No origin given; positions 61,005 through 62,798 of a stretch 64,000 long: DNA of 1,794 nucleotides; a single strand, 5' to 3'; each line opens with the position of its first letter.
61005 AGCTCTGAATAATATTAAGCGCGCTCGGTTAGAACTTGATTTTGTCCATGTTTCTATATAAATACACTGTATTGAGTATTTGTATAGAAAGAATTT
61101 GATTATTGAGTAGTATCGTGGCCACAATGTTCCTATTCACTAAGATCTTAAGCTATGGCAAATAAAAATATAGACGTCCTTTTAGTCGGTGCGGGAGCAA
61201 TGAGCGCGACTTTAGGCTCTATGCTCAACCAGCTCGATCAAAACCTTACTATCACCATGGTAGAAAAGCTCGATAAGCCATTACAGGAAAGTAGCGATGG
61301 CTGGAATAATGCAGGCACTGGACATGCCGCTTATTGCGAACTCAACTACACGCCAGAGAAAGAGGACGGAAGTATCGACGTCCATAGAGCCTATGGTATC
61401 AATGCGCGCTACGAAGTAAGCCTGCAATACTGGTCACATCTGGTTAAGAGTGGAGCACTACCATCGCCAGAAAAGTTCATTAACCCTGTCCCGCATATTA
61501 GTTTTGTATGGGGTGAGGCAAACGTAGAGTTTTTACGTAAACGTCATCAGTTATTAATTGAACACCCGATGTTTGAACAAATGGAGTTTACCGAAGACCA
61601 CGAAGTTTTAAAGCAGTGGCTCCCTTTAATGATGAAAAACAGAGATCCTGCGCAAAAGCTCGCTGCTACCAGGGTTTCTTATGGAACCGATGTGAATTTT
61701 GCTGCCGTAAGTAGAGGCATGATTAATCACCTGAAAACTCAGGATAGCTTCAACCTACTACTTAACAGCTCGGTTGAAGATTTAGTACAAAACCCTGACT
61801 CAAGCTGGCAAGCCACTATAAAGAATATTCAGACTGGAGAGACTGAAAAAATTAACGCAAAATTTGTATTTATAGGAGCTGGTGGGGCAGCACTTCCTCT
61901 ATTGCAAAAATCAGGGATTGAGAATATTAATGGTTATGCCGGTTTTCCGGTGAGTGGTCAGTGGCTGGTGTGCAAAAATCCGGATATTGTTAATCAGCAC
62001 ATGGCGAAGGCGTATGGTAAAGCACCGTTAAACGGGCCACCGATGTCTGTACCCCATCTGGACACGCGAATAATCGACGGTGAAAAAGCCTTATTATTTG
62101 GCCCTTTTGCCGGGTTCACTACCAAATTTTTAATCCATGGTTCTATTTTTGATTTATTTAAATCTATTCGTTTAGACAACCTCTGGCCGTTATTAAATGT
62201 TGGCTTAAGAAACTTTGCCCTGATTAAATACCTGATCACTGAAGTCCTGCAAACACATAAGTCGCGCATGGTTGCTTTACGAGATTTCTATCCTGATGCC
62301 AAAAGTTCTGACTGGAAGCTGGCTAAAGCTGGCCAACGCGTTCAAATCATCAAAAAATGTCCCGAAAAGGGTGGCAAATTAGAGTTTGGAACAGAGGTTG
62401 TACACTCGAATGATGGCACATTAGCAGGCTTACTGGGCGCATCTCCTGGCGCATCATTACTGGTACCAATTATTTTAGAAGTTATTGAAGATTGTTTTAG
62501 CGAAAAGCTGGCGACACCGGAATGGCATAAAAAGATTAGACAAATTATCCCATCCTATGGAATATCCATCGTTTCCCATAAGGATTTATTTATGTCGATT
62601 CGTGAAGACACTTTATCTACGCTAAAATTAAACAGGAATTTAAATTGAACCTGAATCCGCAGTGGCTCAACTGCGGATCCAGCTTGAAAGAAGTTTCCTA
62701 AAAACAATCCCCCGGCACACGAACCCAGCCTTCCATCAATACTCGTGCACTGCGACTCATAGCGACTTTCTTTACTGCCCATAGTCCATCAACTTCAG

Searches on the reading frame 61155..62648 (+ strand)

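Call 66: search_protein_families(library=pfam, proteins=[window:61155-62648:+], max_evalue=0.00001)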
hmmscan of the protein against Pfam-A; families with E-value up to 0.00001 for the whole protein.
window:61155-62648:+ (497 aa): 1 family
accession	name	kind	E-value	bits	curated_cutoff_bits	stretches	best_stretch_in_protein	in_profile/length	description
PF06039.21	Mqo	-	1.3e-223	743.4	27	1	5-492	2-489/489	Malate:quinone oxidoreductase (Mqo)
